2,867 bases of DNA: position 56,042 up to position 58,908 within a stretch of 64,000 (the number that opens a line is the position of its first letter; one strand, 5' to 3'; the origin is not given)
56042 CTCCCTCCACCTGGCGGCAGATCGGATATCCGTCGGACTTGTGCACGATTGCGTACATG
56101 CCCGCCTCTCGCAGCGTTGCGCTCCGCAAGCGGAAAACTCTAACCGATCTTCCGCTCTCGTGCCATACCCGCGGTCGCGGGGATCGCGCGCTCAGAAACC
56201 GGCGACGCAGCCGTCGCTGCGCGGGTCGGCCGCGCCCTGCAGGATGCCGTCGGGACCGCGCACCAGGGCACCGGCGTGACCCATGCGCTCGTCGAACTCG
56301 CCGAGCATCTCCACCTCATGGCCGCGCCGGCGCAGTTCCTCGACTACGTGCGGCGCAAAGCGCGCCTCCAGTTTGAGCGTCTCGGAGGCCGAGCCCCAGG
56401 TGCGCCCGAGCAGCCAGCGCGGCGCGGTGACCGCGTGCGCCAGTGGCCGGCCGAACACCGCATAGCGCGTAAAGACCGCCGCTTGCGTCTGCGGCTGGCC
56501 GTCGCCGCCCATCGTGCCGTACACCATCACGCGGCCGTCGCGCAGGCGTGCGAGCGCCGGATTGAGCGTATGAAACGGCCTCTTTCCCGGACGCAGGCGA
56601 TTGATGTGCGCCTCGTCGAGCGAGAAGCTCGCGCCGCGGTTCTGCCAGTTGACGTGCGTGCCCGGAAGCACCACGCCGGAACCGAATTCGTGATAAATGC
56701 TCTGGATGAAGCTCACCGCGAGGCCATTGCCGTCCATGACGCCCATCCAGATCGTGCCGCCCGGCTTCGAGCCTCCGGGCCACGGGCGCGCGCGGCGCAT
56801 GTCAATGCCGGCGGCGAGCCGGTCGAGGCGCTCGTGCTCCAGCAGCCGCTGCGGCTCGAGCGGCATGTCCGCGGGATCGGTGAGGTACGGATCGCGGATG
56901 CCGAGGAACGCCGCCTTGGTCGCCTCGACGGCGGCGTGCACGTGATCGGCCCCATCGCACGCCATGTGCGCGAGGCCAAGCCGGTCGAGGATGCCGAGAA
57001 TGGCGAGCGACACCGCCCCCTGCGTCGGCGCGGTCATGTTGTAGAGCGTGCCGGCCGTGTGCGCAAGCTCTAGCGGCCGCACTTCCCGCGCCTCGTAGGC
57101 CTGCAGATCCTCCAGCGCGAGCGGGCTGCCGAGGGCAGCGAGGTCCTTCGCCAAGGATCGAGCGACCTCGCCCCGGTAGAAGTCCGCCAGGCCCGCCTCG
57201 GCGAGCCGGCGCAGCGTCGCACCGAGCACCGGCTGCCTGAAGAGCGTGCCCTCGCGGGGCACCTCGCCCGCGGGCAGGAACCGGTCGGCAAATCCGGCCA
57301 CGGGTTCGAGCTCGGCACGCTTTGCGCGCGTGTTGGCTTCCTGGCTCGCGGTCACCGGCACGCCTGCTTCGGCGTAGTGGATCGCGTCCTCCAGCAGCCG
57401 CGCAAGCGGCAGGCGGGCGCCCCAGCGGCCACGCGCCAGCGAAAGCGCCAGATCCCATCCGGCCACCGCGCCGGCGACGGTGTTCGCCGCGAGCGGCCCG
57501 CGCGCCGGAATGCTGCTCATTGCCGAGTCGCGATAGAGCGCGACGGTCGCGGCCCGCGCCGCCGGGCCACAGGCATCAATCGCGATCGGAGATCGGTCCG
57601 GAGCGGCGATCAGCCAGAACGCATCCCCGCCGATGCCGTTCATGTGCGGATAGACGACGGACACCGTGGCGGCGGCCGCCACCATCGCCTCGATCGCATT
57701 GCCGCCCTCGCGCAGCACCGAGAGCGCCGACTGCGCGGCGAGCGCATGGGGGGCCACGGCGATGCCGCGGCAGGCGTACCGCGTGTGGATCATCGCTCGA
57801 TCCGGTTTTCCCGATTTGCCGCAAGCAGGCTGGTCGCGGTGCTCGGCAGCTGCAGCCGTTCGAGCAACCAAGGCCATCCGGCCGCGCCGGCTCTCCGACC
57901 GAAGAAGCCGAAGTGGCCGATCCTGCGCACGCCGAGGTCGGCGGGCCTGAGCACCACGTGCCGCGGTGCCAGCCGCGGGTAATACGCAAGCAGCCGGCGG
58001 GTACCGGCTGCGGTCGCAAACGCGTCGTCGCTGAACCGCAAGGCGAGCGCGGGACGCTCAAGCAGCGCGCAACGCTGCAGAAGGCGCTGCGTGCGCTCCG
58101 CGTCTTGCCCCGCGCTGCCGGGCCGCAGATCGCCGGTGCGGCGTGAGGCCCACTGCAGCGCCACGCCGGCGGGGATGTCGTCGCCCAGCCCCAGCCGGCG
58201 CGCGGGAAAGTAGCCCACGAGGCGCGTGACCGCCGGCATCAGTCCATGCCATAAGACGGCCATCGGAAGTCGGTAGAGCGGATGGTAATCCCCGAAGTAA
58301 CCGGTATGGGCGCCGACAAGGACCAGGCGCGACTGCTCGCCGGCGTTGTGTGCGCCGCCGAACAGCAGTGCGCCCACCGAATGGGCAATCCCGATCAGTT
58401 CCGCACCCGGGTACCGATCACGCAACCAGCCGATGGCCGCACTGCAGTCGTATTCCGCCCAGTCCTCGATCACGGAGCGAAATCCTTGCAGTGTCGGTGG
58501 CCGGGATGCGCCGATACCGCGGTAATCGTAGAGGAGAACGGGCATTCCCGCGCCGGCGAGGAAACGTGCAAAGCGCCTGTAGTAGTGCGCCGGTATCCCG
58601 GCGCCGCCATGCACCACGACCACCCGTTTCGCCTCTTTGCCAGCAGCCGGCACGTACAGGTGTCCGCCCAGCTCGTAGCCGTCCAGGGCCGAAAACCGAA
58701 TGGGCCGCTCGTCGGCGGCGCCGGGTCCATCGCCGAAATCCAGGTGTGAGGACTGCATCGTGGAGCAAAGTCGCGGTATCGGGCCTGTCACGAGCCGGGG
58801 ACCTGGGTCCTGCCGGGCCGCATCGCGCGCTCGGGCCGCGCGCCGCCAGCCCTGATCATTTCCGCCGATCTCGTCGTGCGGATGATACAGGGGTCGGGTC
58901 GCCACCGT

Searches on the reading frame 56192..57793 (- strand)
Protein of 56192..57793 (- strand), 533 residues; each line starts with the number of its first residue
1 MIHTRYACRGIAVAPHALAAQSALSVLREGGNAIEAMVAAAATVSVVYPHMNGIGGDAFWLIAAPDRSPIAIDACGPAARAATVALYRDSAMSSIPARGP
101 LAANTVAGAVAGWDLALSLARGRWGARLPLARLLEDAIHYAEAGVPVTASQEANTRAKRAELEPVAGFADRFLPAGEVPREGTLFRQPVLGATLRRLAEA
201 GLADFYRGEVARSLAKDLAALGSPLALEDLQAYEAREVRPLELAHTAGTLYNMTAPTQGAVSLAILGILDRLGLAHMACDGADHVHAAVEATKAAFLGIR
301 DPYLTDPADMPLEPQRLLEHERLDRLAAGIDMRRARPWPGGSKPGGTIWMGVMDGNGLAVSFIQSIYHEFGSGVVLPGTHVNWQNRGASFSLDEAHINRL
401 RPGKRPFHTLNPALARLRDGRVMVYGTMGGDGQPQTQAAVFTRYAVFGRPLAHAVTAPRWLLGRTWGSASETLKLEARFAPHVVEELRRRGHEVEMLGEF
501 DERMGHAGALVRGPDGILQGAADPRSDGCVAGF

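Call 33: search_protein_families(library=pfam, max_evalue=1, proteins=[window:56192-57793:-])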
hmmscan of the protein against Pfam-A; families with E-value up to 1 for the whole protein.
window:56192-57793:- (533 aa): 1 family
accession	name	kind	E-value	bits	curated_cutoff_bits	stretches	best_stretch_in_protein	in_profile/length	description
PF01019.26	G_glu_transpept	-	1.6e-127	426.9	27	1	25-528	2-512/512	Gamma-glutamyltranspeptidase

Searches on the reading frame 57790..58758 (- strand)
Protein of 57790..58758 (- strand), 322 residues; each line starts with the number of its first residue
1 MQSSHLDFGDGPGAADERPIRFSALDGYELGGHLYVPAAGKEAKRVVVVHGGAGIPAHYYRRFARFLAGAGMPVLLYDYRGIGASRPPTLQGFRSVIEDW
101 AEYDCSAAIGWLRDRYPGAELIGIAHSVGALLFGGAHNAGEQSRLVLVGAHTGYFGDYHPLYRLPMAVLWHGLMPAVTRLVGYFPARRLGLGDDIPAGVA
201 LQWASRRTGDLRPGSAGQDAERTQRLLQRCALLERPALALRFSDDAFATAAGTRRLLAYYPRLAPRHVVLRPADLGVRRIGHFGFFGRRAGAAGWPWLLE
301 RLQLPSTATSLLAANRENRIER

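Call 33: search_protein_families(library=pfam, max_evalue=1, proteins=[window:57790-58758:-])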
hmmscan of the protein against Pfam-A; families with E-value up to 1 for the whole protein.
window:57790-58758:- (322 aa): 3 families
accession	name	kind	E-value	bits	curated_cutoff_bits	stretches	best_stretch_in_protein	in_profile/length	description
PF12146.15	Hydrolase_4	-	1.3e-11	44.7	27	1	43-160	4-121/239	Serine aminopeptidase, S33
PF00561.26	Abhydrolase_1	-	2.6e-09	37.5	25.8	1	45-132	2-82/245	alpha/beta hydrolase fold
PF06500.17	FrsA-like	-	0.014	14.7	22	1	19-86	170-237/414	Esterase FrsA-like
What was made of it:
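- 57790..58758 (-): Alpha/beta hydrolase (Hydrolase_4 family, 322 aa), divergent from rpfF. It is a conserved companion of the cluster and probably an acyl or lipid ester hydrolase. Pfam Hydrolase_4 and Abhydrolase_1 (call 33).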

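Call 34: search_protein_families(library=ncbifam, max_evalue=0.001, proteins=[window:57790-58758:-])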
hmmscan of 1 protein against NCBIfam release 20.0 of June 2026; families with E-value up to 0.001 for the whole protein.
window:57790-58758:- (322 aa): 3 families
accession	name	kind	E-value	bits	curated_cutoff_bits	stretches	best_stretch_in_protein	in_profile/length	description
TIGR03100.1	hydr1_PEP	hypoth_equivalog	3.1e-08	33.3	168.45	1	27-124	11-107/274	hydrolase 1, exosortase A system-associated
TIGR01250.1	pro_imino_pep_2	subfamily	1.4e-05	24.9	167.65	1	34-90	15-71/288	proline iminopeptidase-family hydrolase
NF047920.1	lactonase_UilS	equivalog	4.2e-05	23.4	400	1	30-86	11-67/285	UilS family quorum-quenching N-acyl-homoserine lactonase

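Call 55: find_homologous_proteins(query=window:57790-58758:-, max_evalue=0.00001)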
Query window:57790-58758:- (322 aa): 944 proteins with E <= 0.00001 among 8000 candidates; the best 120 are listed.
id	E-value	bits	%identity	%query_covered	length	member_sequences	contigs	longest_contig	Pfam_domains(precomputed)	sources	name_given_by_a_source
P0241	2.1e-213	726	100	100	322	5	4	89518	PF00561.27,PF12146.16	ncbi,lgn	ncbi:MAG: alpha/beta fold hydrolase [Pseudomonadota bacterium]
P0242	1.1e-153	529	77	99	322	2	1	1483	PF00561.27,PF12146.16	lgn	-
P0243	9.1e-145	500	74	93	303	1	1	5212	PF00561.27,PF12146.16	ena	-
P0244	2.6e-144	499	75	91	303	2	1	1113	PF00561.27,PF12146.16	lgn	-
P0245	7.2e-144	497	76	91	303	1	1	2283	PF00561.27,PF12146.16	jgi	-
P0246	8.0e-144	497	74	91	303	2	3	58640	PF00561.27,PF12146.16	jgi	-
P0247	8.0e-144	497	74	91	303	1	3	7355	PF00561.27,PF12146.16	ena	-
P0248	1.0e-143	497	76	91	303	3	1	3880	PF00561.27,PF12146.16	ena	-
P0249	1.4e-143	496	73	93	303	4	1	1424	PF00561.27,PF12146.16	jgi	-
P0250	1.7e-143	496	75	91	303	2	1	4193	PF00561.27,PF12146.16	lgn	-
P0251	1.7e-143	496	73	93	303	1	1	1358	PF12146.16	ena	-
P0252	1.7e-143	496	75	89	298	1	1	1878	PF00561.27,PF12146.16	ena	-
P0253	4.2e-143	495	73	94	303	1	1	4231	PF00561.27,PF12146.16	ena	-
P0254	1.1e-142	493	74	91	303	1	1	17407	PF00561.27,PF12146.16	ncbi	-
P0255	1.9e-142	492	74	93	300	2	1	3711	PF12146.16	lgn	-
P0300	4.9e-132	458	73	91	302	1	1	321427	PF00561.27,PF12146.16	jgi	jgi:predicted alpha/beta hydrolase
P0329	3.6e-122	426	67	88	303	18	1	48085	PF12697.14,PF00561.27,PF12146.16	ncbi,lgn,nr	ncbi:MAG: alpha/beta fold hydrolase [Betaproteobacteria bacterium]|nr:MAG: alpha/beta fold hydrolase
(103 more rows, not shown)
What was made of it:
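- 57790..58758 (-): The family is narrow: 944 hits at E<=1e-5 among the 8000 word-sharing candidates scored (call 55).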

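Call 56: find_encoding_contigs(protein=P0241, flank=10000, max_places=4)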
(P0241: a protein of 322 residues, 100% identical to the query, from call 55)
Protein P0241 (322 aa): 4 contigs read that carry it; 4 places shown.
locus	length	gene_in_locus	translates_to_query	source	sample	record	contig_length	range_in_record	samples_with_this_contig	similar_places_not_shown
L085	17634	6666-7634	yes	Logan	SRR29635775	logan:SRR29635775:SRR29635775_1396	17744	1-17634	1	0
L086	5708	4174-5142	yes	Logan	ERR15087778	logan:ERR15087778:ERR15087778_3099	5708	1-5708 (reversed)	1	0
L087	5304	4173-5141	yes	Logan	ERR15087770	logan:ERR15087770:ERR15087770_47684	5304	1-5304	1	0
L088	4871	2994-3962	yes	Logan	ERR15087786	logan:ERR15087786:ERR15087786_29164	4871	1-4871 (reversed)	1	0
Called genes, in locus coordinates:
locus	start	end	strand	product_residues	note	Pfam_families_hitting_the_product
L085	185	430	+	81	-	PF00550:PP-binding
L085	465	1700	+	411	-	PF00109:ketoacyl-synt, PF00108:Thiolase_N (faint), PF02801:Ketoacyl-synt_C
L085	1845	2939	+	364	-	PF00072:Response_reg, PF13487:HD_5, PF01966:HD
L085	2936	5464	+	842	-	PF00512:HisKA, PF02518:HATPase_c, PF00072:Response_reg, PF01627:Hpt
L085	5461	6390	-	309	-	PF00378:ECH_1, PF16113:ECH_2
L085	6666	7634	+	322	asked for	PF12146:Hydrolase_4, PF00561:Abhydrolase_1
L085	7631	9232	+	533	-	PF01019:G_glu_transpept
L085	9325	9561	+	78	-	-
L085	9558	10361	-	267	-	PF02569:Pantoate_ligase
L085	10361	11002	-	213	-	PF01712:dNK, PF02223:Thymidylate_kin (faint), PF13238:AAA_18 (faint), PF13671:AAA_33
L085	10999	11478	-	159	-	PF01288:HPPK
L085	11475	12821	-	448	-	PF01743:PolyA_pol, PF12627:PolyA_pol_RNAbd, PF12626:PolyA_pol_arg_C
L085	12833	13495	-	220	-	PF12710:HAD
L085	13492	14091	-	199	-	PF00308:Bac_DnaA (faint), PF22688:Hda_lid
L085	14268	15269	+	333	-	PF00586:AIRS, PF02769:AIRS_C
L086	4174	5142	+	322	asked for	PF12146:Hydrolase_4, PF00561:Abhydrolase_1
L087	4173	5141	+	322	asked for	PF12146:Hydrolase_4, PF00561:Abhydrolase_1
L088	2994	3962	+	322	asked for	PF12146:Hydrolase_4, PF00561:Abhydrolase_1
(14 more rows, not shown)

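Call 57: find_encoding_contigs(protein=P0329, flank=7000, max_places=2)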
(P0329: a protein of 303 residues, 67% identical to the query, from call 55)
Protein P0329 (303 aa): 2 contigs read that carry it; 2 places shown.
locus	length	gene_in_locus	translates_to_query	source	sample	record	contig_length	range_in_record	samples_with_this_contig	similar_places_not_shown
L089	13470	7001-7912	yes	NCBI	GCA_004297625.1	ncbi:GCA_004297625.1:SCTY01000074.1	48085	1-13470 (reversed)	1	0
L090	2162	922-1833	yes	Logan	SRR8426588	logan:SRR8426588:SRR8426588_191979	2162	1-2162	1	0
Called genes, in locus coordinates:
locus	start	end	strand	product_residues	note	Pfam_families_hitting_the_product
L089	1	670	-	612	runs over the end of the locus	PF13721:SecD-TM1, PF07549:Sec_GG (faint), PF21760:SecD_1st, PF22599:SecDF_P1_head, PF02355:SecD_SecF_C, PF03176:MMPL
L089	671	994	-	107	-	PF02699:YajC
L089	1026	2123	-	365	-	PF01702:TGT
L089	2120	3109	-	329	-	PF02547:Queuosine_synth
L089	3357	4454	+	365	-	PF00072:Response_reg, PF13487:HD_5, PF01966:HD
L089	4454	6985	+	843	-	PF00512:HisKA, PF02518:HATPase_c, PF00072:Response_reg, PF01627:Hpt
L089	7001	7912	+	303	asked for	PF12146:Hydrolase_4, PF00561:Abhydrolase_1 (faint), PF12697:Abhydrolase_6 (weak)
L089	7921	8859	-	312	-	PF00378:ECH_1, PF16113:ECH_2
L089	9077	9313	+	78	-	-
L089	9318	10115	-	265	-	PF02569:Pantoate_ligase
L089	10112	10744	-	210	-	PF01712:dNK, PF13238:AAA_18 (faint), PF13671:AAA_33 (faint), PF02223:Thymidylate_kin (weak)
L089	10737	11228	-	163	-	PF01288:HPPK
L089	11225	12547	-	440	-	PF01743:PolyA_pol, PF12627:PolyA_pol_RNAbd, PF12626:PolyA_pol_arg_C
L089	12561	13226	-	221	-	PF12710:HAD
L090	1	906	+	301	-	?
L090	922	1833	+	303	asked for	PF12146:Hydrolase_4, PF00561:Abhydrolase_1 (faint), PF12697:Abhydrolase_6 (weak)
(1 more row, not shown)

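Call 58: find_encoding_contigs(protein=P0300, flank=7000, max_places=2)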
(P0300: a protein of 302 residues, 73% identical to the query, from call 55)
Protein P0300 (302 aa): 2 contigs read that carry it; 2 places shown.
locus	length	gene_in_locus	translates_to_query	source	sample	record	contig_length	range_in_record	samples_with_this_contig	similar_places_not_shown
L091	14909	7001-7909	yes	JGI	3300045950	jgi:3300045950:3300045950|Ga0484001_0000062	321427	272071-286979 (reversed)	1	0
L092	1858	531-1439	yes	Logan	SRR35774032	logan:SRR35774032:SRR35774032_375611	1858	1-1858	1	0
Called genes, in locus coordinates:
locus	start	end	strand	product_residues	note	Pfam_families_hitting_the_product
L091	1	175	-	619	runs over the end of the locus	PF13721:SecD-TM1, PF07549:Sec_GG (weak), PF21760:SecD_1st, PF22599:SecDF_P1_head, PF02355:SecD_SecF_C, PF03176:MMPL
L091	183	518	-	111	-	PF02699:YajC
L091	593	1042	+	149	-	PF01814:Hemerythrin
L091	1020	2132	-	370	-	PF01702:TGT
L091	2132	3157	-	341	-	PF02547:Queuosine_synth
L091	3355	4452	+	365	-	PF00072:Response_reg, PF13487:HD_5, PF01966:HD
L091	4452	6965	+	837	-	PF00512:HisKA, PF02518:HATPase_c, PF00072:Response_reg, PF01627:Hpt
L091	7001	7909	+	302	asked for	PF12146:Hydrolase_4, PF00561:Abhydrolase_1 (faint)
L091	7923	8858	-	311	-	PF16113:ECH_2, PF00378:ECH_1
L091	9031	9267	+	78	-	-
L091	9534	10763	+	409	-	PF00245:Alk_phosphatase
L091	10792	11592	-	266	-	PF02569:Pantoate_ligase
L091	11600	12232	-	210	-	PF01712:dNK, PF13238:AAA_18 (faint), PF13671:AAA_33 (faint), PF02223:Thymidylate_kin (weak)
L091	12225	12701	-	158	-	PF01288:HPPK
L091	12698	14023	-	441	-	PF01743:PolyA_pol, PF12627:PolyA_pol_RNAbd, PF12626:PolyA_pol_arg_C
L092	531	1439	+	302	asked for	PF12146:Hydrolase_4, PF00561:Abhydrolase_1 (faint)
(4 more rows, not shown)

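Call 68: predict_structure(alignment_id=A1)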
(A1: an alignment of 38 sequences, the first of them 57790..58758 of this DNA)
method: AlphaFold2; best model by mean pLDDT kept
length: 322 residues; sequences in the alignment: 38
mean_pLDDT: 87.4   pTM: 0.87
mean pLDDT of the five models: 87.4, 87.2, 83.9, 82.4, 79.8
residues with pLDDT >= 90: 200; 70-90: 92; 50-70: 13; < 50: 17
segments of 3 or more residues with pLDDT < 50: 1-12, 318-322
pLDDT, mean of each block of 10 residues (from residue 1): 38 76 94 91 94 89 95 96 88 89 96 97 92 92 96 80 88 93 90 89 83 79 94 96 92 92 94 96 92 95 78 54 41
secondary structure, 60 per line:
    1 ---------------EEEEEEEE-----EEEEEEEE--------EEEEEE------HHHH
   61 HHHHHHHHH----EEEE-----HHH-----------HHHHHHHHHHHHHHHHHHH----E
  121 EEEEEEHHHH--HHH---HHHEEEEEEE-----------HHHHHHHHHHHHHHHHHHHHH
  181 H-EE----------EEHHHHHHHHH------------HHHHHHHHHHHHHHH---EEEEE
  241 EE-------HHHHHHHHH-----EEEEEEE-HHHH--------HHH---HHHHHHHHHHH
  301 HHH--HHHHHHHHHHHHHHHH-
elements in order: E16-23 E29-36 E45-50 H57-69 E74-77 H97-115 E120-126 H127-130 E142-148 H160-181 H197-205 H218-232 E236-242 H250-258 E264-270 H272-275 H290-303 H306-321

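Call 70: fold_search(model_id=the predicted structure, library=pdb)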
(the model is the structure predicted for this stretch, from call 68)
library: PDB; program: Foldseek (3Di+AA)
matches with E <= 10: 1949; with E <= 0.001: 1675
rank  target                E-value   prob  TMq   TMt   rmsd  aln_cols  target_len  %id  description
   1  6eic_C                5.8e-14  1.00  0.53  0.60   7.3       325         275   19  Crystal structure of Rv0183, a Monoglyceride Lipase from Mycobacterium Tuberculosis (released 2018-06-27)
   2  6eic_B                2.1e-13  1.00  0.55  0.62   7.6       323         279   18  Crystal structure of Rv0183, a Monoglyceride Lipase from Mycobacterium Tuberculosis (released 2018-06-27)
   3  7l50_C                3.0e-13  1.00  0.57  0.64  10.5       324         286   17  Crystal structure of human monoacylglycerol lipase in complex with compound 4f (released 2021-08-11)
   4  6eic_A                3.0e-13  1.00  0.55  0.63   7.9       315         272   18  Crystal structure of Rv0183, a Monoglyceride Lipase from Mycobacterium Tuberculosis (released 2018-06-27)
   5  7ozm                  3.3e-13  1.00  0.58  0.66   6.3       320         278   20  Crystal Structure of mtbMGL K74A (Closed Cap Conformation) (released 2021-09-15)
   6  7p0y_B                6.1e-13  1.00  0.54  0.62   6.8       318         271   20  Crystal Structure of mtbMGL K74A (Substrate Analog Complex) (released 2021-09-15)
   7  7qjm_B                1.4e-12  1.00  0.60  0.64   5.4       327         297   15  Crystal structure of an alpha/beta-hydrolase enzyme from Chloroflexus sp. MS-G (202) (released 2022-12-28)
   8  7l50_D                1.6e-12  1.00  0.59  0.66   5.1       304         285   15  Crystal structure of human monoacylglycerol lipase in complex with compound 4f (released 2021-08-11)
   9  7l4w_B                1.6e-12  1.00  0.55  0.61   9.0       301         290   17  Crystal structure of human monoacylglycerol lipase in complex with compound 2d (released 2021-08-11)
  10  7qjm_A                2.6e-12  1.00  0.61  0.64   5.1       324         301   16  Crystal structure of an alpha/beta-hydrolase enzyme from Chloroflexus sp. MS-G (202) (released 2022-12-28)
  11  7l4u_B                5.4e-12  1.00  0.56  0.62   8.9       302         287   16  Crystal structure of human monoacylglycerol lipase in complex with compound 1h (released 2021-08-11)
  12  8rvf                  6.8e-12  1.00  0.60  0.66   5.0       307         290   16  CRYSTAL STRUCTURE OF HUMAN MONOGLYCERIDE LIPASE IN COMPLEX WITH COMPOUND 5 (released 2025-02-12)
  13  8ptc                  8.2e-12  1.00  0.60  0.65   5.2       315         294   17  COMPLEX CRYSTAL STRUCTURE OF MUTANT HUMAN MONOGLYCERIDE LIPASE WITH COMPOUND 5d (released 2024-01-31)
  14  6lzh_A                8.2e-12  1.00  0.56  0.61   6.2       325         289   18  Crystal structure of Alpha/beta hydrolase GrgF from Penicillium sp. sh18 (released 2020-06-24)
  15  7l4t_A                8.7e-12  1.00  0.56  0.62   8.8       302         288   17  Crystal structure of human monoacylglycerol lipase in complex with compound 1 (released 2021-08-11)
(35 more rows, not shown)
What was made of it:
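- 57790..58758 (-): The AF2 model has pLDDT 87, and its nearest folds are monoacylglycerol lipases and RhlA (calls 68, 70).
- The hydrolase fold match is generic, with TM about 0.55-0.6 and 15-20% identity (call 70).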
